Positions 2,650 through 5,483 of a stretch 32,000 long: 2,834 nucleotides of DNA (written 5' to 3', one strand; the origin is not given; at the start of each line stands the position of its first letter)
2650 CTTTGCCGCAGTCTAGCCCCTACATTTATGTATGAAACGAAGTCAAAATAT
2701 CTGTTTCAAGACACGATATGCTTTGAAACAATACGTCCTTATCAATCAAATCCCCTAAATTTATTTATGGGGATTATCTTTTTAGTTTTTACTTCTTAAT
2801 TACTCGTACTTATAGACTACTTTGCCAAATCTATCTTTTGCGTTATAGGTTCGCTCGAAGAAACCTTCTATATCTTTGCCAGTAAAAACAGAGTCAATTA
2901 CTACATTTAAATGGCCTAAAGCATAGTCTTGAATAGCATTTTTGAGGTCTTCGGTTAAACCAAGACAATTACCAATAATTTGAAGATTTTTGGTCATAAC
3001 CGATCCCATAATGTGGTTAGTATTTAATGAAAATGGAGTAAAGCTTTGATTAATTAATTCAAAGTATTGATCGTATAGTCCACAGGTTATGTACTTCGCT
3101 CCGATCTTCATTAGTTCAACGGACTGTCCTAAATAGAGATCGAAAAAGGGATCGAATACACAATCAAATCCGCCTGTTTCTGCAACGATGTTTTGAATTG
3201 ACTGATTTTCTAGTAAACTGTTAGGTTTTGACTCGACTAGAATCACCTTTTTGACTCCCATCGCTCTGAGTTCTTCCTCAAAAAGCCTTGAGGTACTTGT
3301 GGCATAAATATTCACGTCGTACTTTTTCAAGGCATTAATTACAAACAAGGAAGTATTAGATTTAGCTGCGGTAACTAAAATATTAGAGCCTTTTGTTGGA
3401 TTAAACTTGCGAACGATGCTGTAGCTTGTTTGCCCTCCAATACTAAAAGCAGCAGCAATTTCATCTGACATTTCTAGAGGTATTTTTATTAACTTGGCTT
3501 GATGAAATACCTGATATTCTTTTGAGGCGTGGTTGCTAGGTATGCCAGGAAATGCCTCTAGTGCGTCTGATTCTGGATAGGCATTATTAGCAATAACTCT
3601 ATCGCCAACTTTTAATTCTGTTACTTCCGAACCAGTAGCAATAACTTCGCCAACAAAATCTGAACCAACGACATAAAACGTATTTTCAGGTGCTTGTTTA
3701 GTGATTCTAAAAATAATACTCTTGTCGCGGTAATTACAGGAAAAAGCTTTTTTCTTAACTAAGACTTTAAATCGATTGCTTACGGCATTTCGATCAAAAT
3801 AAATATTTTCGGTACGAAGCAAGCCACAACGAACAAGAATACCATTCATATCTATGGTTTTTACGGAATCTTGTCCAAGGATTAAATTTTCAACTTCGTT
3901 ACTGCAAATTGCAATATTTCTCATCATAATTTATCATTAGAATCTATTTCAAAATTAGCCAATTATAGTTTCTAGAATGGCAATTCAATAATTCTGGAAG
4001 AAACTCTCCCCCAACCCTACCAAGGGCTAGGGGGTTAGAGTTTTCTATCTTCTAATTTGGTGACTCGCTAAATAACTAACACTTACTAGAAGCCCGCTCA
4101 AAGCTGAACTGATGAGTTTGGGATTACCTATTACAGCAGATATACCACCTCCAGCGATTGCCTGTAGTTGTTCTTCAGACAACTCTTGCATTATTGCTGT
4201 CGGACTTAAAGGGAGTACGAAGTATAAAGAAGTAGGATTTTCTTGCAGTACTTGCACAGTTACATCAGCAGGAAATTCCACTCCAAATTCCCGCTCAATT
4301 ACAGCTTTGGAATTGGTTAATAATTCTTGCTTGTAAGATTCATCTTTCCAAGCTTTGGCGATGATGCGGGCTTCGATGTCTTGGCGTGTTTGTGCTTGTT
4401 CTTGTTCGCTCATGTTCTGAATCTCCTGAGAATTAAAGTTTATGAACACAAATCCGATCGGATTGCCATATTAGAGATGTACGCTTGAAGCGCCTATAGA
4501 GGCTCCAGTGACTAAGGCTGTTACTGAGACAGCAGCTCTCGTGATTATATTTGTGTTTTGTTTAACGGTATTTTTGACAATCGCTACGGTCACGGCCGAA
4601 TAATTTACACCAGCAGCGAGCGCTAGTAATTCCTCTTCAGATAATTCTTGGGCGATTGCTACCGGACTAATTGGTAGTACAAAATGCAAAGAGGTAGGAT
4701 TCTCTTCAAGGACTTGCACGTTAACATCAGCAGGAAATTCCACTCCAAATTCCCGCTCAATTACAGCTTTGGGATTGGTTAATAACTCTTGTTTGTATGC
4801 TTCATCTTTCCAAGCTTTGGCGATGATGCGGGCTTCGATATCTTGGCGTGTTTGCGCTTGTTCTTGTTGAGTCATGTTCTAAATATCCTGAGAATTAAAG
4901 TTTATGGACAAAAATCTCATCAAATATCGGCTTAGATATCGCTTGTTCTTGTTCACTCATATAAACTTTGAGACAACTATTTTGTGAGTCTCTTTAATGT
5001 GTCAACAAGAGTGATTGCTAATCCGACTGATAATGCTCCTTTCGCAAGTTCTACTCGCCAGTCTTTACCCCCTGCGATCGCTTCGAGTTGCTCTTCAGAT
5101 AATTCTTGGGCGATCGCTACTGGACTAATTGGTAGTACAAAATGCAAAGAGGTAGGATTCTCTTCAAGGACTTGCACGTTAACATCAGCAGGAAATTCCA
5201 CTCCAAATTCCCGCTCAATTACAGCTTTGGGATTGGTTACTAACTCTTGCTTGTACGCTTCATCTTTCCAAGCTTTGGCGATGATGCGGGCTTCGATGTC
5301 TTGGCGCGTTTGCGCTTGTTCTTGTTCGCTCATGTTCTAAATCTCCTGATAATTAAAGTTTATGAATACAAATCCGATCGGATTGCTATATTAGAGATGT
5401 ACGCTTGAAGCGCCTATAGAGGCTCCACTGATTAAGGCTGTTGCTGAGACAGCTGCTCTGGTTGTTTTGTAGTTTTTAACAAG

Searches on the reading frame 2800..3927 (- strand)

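Call 7: search_protein_families(library=pfam, proteins=[window:2800-3927:-], max_evalue=0.01)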
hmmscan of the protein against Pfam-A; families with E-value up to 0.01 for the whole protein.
window:2800-3927:- (375 aa): 3 families
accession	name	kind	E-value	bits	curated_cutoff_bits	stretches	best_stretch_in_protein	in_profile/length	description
PF08240.17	ADH_N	-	1.4e-11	45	23.5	1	54-150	4-103/104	Alcohol dehydrogenase GroES-like domain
PF00107.32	ADH_zinc_N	-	1.3e-06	28.8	31.8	1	194-333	4-125/129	Zinc-binding dehydrogenase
PF13602.12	ADH_zinc_N_2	-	0.0079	17.6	27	0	250-371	20-133/134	Zinc-binding dehydrogenase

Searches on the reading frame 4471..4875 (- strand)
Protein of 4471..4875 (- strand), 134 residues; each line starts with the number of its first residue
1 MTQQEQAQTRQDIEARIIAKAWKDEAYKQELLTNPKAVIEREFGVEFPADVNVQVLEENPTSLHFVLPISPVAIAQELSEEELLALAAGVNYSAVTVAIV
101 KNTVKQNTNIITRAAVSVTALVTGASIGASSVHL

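Call 7: search_protein_families(library=pfam, proteins=[window:4471-4875:-], max_evalue=0.01)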
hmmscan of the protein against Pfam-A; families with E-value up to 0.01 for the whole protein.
window:4471-4875:- (134 aa): 1 family
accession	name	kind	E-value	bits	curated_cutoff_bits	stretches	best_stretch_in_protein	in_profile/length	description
PF02979.21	NHase_alpha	-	8e-11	42.1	27.2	2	35-86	125-174/184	Nitrile hydratase, alpha chain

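Call 45: search_protein_families(library=ncbifam, proteins=[window:4471-4875:-], max_evalue=0.01)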
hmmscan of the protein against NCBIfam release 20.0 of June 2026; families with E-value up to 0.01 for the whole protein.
window:4471-4875:- (134 aa): 8 families
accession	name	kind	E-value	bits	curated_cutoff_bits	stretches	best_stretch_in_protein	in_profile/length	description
TIGR03793.1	leader_NHLP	domain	2.9e-30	103.9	50.9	1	9-89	1-77/77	NHLP leader peptide family RiPP precursor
TIGR01323.1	nitrile_alph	equivalog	3.8e-09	36.3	249.85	2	34-98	124-184/189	nitrile hydratase subunit alpha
TIGR03795.1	RNP_Burkhold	subfamily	2.8e-08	34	41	1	11-63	14-66/114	BMA_0021/BMA_0022 family TOMM bacteriocin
TIGR03887.1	thiocyan_alph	equivalog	1.6e-07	31.4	291.45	1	27-87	128-186/200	thiocyanate hydrolase subunit gamma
NF038399.1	NH_RiPP_Os17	domain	0.00035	20.6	40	0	16-45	5-33/63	Os1348 family NHLP clan protein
TIGR04351.1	TOMM_nitrile_2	subfamily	0.00098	18.6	65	1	15-60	3-47/48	TIGR04351 family putative TOMM peptide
NF000539.0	plantaricin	subfamily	0.007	16.8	29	0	74-112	20-58/69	plantaricin C family lantibiotic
TIGR03898.1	lanti_MRSA_kill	subfamily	0.0093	15.9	23.5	0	19-32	3-16/44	mersacidin/lichenicidin family type 2 lantibiotic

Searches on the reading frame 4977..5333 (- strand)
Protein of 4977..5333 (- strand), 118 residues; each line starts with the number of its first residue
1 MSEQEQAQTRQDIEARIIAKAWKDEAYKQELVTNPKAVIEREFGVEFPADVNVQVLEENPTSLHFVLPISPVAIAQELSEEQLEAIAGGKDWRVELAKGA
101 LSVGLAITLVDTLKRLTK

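Call 7: search_protein_families(library=pfam, proteins=[window:4977-5333:-], max_evalue=0.01)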
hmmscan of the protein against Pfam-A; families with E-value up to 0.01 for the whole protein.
window:4977-5333:- (118 aa): 1 family
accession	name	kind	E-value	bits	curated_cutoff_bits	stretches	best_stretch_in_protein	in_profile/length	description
PF02979.21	NHase_alpha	-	7.1e-11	42.3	27.2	2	31-86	121-174/184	Nitrile hydratase, alpha chain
